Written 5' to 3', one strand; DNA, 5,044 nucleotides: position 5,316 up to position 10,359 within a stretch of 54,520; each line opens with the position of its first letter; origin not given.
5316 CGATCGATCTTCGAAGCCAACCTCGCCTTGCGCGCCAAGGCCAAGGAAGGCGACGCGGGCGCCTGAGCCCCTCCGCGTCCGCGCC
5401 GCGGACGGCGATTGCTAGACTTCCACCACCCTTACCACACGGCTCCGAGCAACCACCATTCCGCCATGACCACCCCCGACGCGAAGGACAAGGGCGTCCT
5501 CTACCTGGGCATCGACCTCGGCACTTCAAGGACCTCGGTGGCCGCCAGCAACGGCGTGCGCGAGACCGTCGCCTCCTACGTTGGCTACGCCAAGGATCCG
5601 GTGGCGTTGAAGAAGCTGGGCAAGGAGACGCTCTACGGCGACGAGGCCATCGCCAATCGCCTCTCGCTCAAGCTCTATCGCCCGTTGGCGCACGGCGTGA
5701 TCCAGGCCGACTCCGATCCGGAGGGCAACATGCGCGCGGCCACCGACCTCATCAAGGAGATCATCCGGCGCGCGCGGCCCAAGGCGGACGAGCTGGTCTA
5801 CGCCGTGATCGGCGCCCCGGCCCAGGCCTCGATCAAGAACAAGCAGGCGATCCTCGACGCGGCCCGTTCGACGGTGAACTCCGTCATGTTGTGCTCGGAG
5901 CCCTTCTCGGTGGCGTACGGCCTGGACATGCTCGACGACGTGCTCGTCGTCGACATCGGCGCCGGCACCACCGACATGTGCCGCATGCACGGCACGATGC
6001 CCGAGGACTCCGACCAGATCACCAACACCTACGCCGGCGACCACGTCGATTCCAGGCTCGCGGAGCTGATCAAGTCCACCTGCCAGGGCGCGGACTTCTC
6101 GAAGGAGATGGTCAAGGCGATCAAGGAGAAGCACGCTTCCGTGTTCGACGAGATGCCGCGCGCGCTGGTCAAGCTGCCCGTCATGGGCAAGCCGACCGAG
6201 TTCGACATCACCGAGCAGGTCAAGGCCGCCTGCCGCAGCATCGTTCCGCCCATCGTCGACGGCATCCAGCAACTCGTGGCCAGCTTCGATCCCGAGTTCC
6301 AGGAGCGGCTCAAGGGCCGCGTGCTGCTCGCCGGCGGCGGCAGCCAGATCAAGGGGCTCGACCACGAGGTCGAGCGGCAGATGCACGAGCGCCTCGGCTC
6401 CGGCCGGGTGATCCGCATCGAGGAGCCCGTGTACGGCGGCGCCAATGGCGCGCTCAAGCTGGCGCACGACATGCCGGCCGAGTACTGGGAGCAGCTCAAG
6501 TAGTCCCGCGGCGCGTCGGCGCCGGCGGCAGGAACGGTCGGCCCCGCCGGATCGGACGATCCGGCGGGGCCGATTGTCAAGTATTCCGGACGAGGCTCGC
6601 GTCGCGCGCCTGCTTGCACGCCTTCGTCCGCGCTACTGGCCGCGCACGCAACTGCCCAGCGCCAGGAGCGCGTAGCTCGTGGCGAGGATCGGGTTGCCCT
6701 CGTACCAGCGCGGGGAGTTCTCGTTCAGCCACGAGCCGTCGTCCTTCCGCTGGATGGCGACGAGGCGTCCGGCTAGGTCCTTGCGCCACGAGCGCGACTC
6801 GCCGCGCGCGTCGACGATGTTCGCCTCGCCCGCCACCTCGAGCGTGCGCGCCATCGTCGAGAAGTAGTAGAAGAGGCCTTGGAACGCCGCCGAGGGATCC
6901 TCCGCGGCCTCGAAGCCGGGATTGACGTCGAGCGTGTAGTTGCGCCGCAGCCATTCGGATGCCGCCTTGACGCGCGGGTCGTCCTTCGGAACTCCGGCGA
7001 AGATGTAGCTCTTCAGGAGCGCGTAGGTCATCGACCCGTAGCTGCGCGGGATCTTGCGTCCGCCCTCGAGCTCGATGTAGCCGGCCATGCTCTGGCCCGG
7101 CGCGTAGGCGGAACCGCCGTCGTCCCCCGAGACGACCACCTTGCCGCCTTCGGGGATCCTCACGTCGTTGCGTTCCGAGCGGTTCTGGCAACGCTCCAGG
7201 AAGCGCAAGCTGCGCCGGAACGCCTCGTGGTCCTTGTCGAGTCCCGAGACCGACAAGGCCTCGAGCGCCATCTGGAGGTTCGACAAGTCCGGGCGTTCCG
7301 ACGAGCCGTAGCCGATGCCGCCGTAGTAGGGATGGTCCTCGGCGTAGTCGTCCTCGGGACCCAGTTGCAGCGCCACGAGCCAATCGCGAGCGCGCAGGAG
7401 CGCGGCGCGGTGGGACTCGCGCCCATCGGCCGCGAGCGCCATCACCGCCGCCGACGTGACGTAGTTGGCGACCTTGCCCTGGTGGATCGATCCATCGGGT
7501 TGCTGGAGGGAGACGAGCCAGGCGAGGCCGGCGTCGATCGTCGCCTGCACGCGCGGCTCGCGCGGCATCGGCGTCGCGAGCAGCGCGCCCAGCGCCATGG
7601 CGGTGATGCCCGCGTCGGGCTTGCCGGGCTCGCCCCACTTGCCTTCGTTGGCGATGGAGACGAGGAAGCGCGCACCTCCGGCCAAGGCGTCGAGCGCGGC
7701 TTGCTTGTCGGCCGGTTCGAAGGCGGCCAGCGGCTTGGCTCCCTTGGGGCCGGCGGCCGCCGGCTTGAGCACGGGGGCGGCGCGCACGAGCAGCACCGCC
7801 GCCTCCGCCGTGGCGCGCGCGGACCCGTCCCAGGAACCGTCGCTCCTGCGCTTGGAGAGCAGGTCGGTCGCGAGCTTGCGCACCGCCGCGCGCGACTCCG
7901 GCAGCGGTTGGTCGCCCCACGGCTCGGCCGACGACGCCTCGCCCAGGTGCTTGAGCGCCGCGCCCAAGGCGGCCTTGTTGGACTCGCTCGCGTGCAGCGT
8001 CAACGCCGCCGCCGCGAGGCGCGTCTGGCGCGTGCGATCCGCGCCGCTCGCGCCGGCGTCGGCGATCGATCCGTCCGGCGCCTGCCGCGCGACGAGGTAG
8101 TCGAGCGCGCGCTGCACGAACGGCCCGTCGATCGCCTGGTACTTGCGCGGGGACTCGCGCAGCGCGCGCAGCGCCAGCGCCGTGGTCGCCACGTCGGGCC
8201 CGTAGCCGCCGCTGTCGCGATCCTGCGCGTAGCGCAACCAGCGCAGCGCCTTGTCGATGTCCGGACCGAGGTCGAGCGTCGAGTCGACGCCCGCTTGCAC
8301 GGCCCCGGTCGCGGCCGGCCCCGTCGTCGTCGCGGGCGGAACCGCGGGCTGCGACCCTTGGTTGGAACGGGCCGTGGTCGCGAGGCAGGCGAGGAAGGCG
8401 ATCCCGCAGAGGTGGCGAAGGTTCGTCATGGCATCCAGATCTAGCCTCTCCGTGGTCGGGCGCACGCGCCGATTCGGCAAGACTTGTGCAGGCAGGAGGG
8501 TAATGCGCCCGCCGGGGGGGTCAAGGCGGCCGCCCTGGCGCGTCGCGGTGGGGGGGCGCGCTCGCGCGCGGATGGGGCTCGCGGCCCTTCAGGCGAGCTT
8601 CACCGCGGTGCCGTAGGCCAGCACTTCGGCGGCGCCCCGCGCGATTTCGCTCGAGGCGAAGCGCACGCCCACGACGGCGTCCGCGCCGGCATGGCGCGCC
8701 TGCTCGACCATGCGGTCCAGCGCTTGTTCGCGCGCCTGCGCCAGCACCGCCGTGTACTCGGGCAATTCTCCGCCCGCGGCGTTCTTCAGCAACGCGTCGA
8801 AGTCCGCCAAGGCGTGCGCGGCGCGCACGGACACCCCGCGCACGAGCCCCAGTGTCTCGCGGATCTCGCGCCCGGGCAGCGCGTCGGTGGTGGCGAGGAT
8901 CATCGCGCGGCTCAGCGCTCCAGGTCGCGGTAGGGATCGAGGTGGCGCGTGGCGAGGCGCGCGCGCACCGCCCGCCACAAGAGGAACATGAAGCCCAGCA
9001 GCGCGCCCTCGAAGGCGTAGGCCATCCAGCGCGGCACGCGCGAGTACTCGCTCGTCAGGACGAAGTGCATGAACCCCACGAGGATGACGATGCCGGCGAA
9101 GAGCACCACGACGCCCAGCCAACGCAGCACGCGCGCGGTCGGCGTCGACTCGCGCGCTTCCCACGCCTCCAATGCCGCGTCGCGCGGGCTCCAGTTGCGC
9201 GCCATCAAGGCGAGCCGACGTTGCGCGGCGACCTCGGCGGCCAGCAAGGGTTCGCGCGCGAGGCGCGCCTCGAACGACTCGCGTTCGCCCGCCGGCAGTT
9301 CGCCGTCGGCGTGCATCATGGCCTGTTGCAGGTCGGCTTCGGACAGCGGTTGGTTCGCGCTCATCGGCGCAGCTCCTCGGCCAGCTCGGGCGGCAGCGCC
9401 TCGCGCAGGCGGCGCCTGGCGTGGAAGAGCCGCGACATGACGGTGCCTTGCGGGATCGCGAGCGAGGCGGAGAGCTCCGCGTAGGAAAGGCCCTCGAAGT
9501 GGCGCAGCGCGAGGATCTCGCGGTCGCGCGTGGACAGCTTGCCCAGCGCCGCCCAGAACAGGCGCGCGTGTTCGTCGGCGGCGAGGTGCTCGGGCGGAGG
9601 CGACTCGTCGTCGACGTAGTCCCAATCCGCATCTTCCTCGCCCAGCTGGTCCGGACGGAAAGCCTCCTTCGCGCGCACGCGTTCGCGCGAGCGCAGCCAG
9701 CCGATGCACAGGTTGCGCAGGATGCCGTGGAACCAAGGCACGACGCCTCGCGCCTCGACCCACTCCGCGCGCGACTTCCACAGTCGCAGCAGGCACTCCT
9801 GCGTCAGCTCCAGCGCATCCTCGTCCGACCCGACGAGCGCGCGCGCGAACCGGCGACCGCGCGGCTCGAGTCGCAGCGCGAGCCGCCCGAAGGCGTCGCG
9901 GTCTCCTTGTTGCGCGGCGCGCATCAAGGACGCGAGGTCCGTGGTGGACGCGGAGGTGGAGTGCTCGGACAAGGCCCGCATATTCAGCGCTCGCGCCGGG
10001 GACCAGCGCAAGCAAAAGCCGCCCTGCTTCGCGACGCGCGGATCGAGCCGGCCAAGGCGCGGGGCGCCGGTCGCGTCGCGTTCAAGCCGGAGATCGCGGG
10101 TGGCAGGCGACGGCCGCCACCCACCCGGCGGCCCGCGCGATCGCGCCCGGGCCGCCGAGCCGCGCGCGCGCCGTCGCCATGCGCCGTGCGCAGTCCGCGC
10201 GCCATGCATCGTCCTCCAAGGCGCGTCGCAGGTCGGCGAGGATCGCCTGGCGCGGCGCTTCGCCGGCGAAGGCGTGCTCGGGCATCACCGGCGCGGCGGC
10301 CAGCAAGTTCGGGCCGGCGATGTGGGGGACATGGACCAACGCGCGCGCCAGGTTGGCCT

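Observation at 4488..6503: MamK-family actin-like ATPase paired with a degenerate-GGDEF coiled-coil protein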

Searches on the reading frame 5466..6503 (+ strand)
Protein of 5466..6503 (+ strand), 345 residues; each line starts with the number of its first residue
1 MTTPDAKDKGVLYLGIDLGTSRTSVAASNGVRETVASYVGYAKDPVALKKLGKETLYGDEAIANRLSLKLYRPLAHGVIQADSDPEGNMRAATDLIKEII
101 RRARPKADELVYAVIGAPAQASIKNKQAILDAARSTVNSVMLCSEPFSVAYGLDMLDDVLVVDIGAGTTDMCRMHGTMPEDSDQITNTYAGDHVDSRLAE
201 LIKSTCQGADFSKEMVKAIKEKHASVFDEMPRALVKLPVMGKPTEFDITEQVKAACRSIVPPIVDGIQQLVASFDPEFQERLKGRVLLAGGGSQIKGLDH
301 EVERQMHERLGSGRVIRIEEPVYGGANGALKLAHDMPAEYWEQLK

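Call 3: search_protein_families(library=pfam, proteins=[window:5466-6503:+], max_evalue=0.1)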
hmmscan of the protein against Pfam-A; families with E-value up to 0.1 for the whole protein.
window:5466-6503:+ (345 aa): 10 families
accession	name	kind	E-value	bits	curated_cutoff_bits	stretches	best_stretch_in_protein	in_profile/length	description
PF06723.19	MreB_Mbl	-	1.1e-21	77.5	27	1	14-307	4-298/327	MreB/Mbl protein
PF25229.1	Salactin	-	2.7e-14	53.4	27.1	1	14-335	4-333/335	Salactin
PF00022.25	Actin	-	1.8e-08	33.9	27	2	34-207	29-190/410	Actin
PF00012.26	HSP70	-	1.3e-06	27.4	20.6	1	108-207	130-239/599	Hsp70 protein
PF14450.12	FtsA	-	1.7e-06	28.8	31.8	1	161-321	2-112/127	Cell division protein FtsA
PF01869.26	BcrAD_BadFG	-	9.7e-06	25.7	31.5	0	14-166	1-115/271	BadF/BadG/BcrA/BcrD ATPase family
PF13941.12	MutL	-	0.00065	19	27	1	124-188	212-275/450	MutL protein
PF21522.3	MreB-like_C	-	0.0019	19.2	27.8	1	161-295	1-116/123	Archaeal actin homologue MreB-like, C-terminal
PF21523.3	ParM_N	-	0.026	15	27.4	0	153-204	1-49/159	Plasmid segregation protein ParM, C-terminal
PF22128.2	Alp7A_like_C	-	0.036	14.3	22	0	159-184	2-27/156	Alp7A C-terminal domain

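Call 4: search_protein_families(library=ncbifam, proteins=[window:5466-6503:+], max_evalue=0.1)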
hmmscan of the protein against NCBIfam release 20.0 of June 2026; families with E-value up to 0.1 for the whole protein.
window:5466-6503:+ (345 aa): 21 families
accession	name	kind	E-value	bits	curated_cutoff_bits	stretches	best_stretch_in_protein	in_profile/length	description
NF040964.1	MamK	subfamily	5.9e-124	413.5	400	1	12-344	1-330/335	MamK family actin-like protein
NF053558.1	BeeR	equivalog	4.9e-57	193.5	530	1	12-344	1-348/349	BeeR family actin-like protein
NF010539.0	PRK13927.1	subfamily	9.3e-22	77.4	293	1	14-332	9-325/339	rod shape-determining protein MreB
NF053533.1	salactin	equivalog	4.9e-17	62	400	1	14-334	4-333/335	actin-like salactin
TIGR00904.1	mreB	subfamily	9.6e-16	57.7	365.75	1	14-307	5-305/334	MreB/Mrl family cell shape determining protein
NF010540.1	PRK13929.1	exception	2.8e-10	39.8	515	1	14-306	7-302/334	rod-share determining protein MreBH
NF011660.0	PRK15080.1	equivalog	3.3e-09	36.4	182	1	92-209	75-191/277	ethanolamine utilization protein EutJ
NF003520.0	PRK05183.1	subfamily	1.4e-08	33.7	620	1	87-222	126-271/621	Fe-S protein assembly chaperone HscA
TIGR01991.1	HscA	equivalog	2e-08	33.2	708.55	1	94-305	113-336/600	Fe-S protein assembly chaperone HscA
TIGR01174.1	ftsA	equivalog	7.3e-08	31.9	175.85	1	159-308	198-340/371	cell division protein FtsA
NF001413.0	PRK00290.1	equivalog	2.9e-05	22.6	648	1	108-202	131-232/625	molecular chaperone DnaK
TIGR02350.1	prok_dnaK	equivalog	3.2e-05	22.5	822.55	1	108-206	128-235/596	molecular chaperone DnaK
NF009946.0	PRK13410.1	equivalog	0.00012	20.4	1019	1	97-172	121-202/669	molecular chaperone DnaK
TIGR02529.1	EutJ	subfamily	0.00013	21.6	152.1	1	109-176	60-128/239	ethanolamine utilization protein EutJ family protein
NF009947.0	PRK13411.1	equivalog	0.00089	17.4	1002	1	108-205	131-237/662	molecular chaperone DnaK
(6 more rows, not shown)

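Call 5: find_homologous_proteins(query=window:5466-6503:+, max_evalue=1e-20)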
Query window:5466-6503:+ (345 aa): 3748 proteins with E <= 1e-20 among 8000 candidates; the best 120 are listed.
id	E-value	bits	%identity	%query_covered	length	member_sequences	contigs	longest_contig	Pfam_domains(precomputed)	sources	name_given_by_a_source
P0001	1.1e-206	703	92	100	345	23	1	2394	PF00012.27,PF06723.20,PF25229.2,PF14450.13,PF00022.26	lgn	-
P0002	1.6e-179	614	82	97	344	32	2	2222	PF00012.27,PF06723.20,PF25229.2,PF14450.13,PF00022.26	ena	-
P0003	2.0e-168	578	75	99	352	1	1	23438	PF01869.27,PF06723.20,PF25229.2,PF14450.13,PF00022.26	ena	-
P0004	1.6e-166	571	75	99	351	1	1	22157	PF01869.27,PF06723.20,PF25229.2,PF14450.13,PF00022.26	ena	-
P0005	1.8e-165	568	74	99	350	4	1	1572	PF06723.20,PF25229.2,PF14450.13,PF00022.26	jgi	-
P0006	2.6e-165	567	74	98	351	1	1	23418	PF06723.20,PF25229.2,PF00022.26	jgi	jgi:rod shape-determining protein MreB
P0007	5.9e-165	566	75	100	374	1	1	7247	PF25216.1,PF06723.20,PF25229.2,PF14450.13,PF00022.26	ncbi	-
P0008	5.2e-164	563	74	99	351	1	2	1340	PF01869.27,PF06723.20,PF25229.2,PF14450.13,PF00022.26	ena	-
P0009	9.5e-164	562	74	99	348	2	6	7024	PF01869.27,PF06723.20,PF25229.2,PF14450.13,PF00022.26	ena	-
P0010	1.3e-163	562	73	98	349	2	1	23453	PF06723.20,PF25229.2,PF14450.13,PF00022.26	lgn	-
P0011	1.6e-163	562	75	98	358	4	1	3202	PF01869.27,PF06723.20,PF25229.2,PF00022.26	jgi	jgi:rod shape-determining protein MreB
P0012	2.1e-163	561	73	98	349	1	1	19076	PF06723.20,PF25229.2,PF14450.13,PF00022.26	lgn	-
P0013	2.1e-163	561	73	98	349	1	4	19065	PF06723.20,PF25229.2,PF14450.13,PF00022.26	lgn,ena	-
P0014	2.1e-163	561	73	98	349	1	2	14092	PF06723.20,PF25229.2,PF00022.26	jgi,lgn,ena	-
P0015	2.8e-163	561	72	99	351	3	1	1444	PF06723.20,PF25229.2,PF14450.13,PF00022.26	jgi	jgi:rod shape-determining protein MreB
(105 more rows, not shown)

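Call 9: find_related_loci(query=A1, collection=genome_contigs, flank=8000)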
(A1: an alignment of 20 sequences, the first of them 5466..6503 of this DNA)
Query A1 (345 aa) in genome_contigs; peptide patterns used: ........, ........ (x = any residue, [..] = any of these).
423 stretches matched a pattern; 411 encode a relative of the query (tblastn E <= 1e-3); the best 80 are kept; 80 distinct loci.
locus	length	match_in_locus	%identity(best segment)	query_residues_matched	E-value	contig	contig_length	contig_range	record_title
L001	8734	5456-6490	97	1-345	0e+0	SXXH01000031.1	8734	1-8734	MAG: Planctomycetia bacterium isolate F1-20-MAGs052 F1-20__c85713, whole genome shotgun sequence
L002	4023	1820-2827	82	10-345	0e+0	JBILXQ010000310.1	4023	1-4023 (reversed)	MAG: Planctomycetota bacterium isolate ME2018-10-31_3300042386_group8_bin60 Rohwer_bin1774_scaffold_14061_c1, whole geno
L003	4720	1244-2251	82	10-345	0e+0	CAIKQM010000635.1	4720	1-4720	MAG: uncultured planctomycete isolate Erken-D8_bin-0018 genome assembly, contig: bin-0018:635/745, whole genome shotgun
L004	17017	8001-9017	72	7-345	3e-171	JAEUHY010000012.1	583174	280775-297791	MAG: Planctomycetota bacterium isolate new MAG-29 k141_2471267, whole genome shotgun sequence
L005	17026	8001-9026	72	4-345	8e-171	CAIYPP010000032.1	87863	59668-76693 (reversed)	MAG: uncultured planctomycete isolate LaPlata-b_bin-0967 genome assembly, contig: bin-0967:032/160, whole genome shotgun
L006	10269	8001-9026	74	7-345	2e-170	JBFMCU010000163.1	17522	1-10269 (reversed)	MAG: Planctomycetota bacterium isolate MAG201 MAG201_163, whole genome shotgun sequence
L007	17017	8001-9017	73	7-345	2e-170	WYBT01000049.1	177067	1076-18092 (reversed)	MAG: Planctomycetaceae bacterium isolate PLA3 k127_637371, whole genome shotgun sequence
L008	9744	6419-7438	72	4-343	6e-170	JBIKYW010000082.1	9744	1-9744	MAG: Planctomycetota bacterium isolate ME2015-10-18_3300034355_group6_bin140 Rohwer_bin1769_scaffold_3832_c1, whole geno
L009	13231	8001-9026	72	4-345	4e-170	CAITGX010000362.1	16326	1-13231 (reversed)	MAG: uncultured planctomycete isolate Erken-D4_bin-1070 genome assembly, contig: bin-1070:362/487, whole genome shotgun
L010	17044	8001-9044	72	2-345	8e-169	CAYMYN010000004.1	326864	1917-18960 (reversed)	MAG TPA_asm: uncultured Planctomycetaceae bacterium isolate binchicken_co315_74 genome assembly, contig: NODE_21_length_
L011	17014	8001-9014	72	7-344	1e-168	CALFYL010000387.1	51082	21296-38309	MAG TPA_asm: uncultured Planctomycetia bacterium isolate SRR6227243_bin.141_CONCOCT_v1.1_MAG genome assembly, contig: ER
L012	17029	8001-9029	72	3-345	3e-168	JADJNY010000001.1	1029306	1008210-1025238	MAG: Planctomycetota bacterium isolate Fred_18-Q3-R57-64_BAT3C.229 tig00002613-10-10276060, whole genome shotgun sequenc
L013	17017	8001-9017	71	7-345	2e-168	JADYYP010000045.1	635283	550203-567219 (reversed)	MAG: Planctomycetota bacterium isolate SJ533 c_000001183729, whole genome shotgun sequence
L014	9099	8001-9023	72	7-345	5e-168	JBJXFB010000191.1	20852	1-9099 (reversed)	MAG: Planctomycetota bacterium isolate F1F2.bin.70 k127_6038652, whole genome shotgun sequence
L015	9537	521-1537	74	7-345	5e-168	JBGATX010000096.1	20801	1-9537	MAG: Planctomycetota bacterium isolate MAG_AAO_H10.88 AAOH10-88_opera_contig_7780, whole genome shotgun sequence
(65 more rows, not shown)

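Call 22: search_solved_structures(query=window:5466-6503:+, max_evalue=0.001, show_alignments=3)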
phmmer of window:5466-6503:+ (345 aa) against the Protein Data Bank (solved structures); distinct sequences matched with E-value up to 0.001: 22.
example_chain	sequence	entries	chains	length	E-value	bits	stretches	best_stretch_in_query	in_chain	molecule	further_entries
5ljw_A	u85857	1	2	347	5.1e-76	259.2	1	5-344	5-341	Actin-like ATPase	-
5jyg_A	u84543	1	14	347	9.6e-76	258.3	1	5-344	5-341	Actin-like ATPase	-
5ljv_A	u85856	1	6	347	1.3e-75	257.8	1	5-344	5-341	Actin-like ATPase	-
8r2n_A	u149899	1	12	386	7.6e-35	123.9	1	4-342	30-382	Actin/actin family protein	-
1jce_A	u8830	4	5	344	6.2e-14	55.2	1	14-329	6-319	ROD SHAPE-DETERMINING PROTEIN MREB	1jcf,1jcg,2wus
7zpt_M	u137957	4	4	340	3.1e-11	46.3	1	11-305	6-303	Cell shape-determining protein MreB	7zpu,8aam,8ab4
8azg_M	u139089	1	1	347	3.2e-11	46.2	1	11-305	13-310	Cell shape-determining protein MreB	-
7bvy_A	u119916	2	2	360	2.3e-08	36.8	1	13-300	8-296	Cell shape determining protein MreB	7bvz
2ypf_A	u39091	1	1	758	7.4e-08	35.2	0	171-223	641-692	AVRBS3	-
9ld1_A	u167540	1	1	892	2.4e-07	33.5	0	171-223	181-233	inactivate TOD4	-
9lcz_A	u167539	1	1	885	2.5e-07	33.5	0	171-223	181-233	Inactivate TOD6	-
9lcx_A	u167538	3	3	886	2.5e-07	33.5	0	171-223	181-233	Inactivate TOD6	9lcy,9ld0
4czl_A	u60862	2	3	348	3.9e-07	32.8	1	70-303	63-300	ROD SHAPE-DETERMINING PROTEIN MREB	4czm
9jo8_A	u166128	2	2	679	5.4e-07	32.3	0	171-223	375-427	TALE repeat protein targeting mitochondiral ND1-L gene. | TALE repeat protein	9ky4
4czf_A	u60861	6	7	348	6.6e-07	32.1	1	70-303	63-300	ROD SHAPE-DETERMINING PROTEIN MREB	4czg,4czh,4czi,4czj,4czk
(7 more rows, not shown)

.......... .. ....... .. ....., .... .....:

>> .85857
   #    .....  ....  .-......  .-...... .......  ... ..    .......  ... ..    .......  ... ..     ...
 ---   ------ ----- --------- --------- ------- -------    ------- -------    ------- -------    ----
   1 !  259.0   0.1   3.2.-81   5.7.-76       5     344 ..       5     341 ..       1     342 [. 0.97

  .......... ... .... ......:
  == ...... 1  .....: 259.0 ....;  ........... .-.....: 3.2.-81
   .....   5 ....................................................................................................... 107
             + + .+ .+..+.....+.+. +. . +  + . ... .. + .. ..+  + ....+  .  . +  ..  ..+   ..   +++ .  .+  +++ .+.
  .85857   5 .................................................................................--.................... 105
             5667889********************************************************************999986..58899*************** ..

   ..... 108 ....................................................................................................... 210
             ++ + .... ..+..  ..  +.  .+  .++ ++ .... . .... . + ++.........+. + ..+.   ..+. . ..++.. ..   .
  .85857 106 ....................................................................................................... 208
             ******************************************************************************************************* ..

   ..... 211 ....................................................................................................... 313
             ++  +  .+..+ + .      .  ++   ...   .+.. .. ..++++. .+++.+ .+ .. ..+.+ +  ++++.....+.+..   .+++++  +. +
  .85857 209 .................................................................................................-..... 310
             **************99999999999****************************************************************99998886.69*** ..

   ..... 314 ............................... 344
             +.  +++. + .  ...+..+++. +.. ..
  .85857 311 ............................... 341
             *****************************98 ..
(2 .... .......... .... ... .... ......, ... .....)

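Call 70: search_protein_families(library=padloc, proteins=[window:5466-6500:+], max_evalue=0.01)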
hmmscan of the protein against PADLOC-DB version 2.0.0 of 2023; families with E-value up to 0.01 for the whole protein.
window:5466-6500:+ (345 aa): 1 family
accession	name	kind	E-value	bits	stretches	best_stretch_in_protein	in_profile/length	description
PDLC04731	PDC-M61B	-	0.00074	16.3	1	159-205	350-406/588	-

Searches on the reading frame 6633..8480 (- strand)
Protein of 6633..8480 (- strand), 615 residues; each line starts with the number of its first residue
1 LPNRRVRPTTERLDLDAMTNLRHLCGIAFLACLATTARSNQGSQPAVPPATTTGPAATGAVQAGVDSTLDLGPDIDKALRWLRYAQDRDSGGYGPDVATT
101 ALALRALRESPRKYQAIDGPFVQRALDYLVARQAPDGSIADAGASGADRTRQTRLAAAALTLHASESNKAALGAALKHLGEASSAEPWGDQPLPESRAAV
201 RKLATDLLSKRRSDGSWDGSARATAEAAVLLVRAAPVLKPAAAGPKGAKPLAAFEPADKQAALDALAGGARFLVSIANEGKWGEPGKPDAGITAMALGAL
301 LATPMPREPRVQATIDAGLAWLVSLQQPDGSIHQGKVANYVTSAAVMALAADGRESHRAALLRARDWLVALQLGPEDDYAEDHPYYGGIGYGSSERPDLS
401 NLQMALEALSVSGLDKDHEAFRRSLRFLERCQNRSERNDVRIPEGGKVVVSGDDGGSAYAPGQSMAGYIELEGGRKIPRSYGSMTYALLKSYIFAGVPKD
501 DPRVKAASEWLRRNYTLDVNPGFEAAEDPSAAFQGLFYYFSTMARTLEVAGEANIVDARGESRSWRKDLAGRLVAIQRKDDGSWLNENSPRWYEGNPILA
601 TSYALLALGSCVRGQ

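Call 31: search_protein_families(library=pfam, proteins=[window:6633-8480:-], max_evalue=0.001)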
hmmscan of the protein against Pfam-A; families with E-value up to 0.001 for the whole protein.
window:6633-8480:- (615 aa): 3 families
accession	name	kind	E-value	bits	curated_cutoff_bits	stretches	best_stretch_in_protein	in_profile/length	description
PF13243.12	SQHop_cyclase_C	-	3.5e-12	46.5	26.1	1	309-435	155-281/319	Squalene-hopene cyclase C-terminal domain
PF13249.12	SQHop_cyclase_N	-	0.00052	19.7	26.2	0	312-370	44-105/291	Squalene-hopene cyclase N-terminal domain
PF07678.20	TED_complement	-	0.00068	19.3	22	0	100-144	95-138/312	A-macroglobulin TED domain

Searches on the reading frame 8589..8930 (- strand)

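Call 63: search_protein_families(library=pfam, proteins=[window:8589-8930:-], max_evalue=0.001)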
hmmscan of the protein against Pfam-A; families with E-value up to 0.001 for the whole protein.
window:8589-8930:- (113 aa): 1 family
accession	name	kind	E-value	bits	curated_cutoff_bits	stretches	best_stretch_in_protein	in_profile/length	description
PF01906.23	YbjQ_1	-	3.2e-35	121.3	23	1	10-112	1-103/103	Putative heavy-metal-binding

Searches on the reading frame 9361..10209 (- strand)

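Call 31: search_protein_families(library=pfam, proteins=[window:9361-10209:-], max_evalue=0.001)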
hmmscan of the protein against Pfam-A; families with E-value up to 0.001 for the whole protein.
window:9361-10209:- (282 aa): 5 families
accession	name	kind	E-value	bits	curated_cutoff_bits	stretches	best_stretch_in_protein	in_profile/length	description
PF08281.18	Sigma70_r4_2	-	1.3e-14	54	25.7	1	217-268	3-54/54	Sigma-70, region 4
PF04545.22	Sigma70_r4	-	4.2e-13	49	24.1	1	221-270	1-50/50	Sigma-70, region 4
PF04542.20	Sigma70_r2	-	1.5e-11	44.3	24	1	113-177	4-70/71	Sigma-70 region 2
PF07638.17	Sigma70_ECF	-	5e-06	27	21.1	1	90-271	2-182/185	ECF sigma factor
PF22029.2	PhyR_sigma2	-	8.7e-06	26.1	27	1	119-154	9-44/55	Sigma2 domain of PhyR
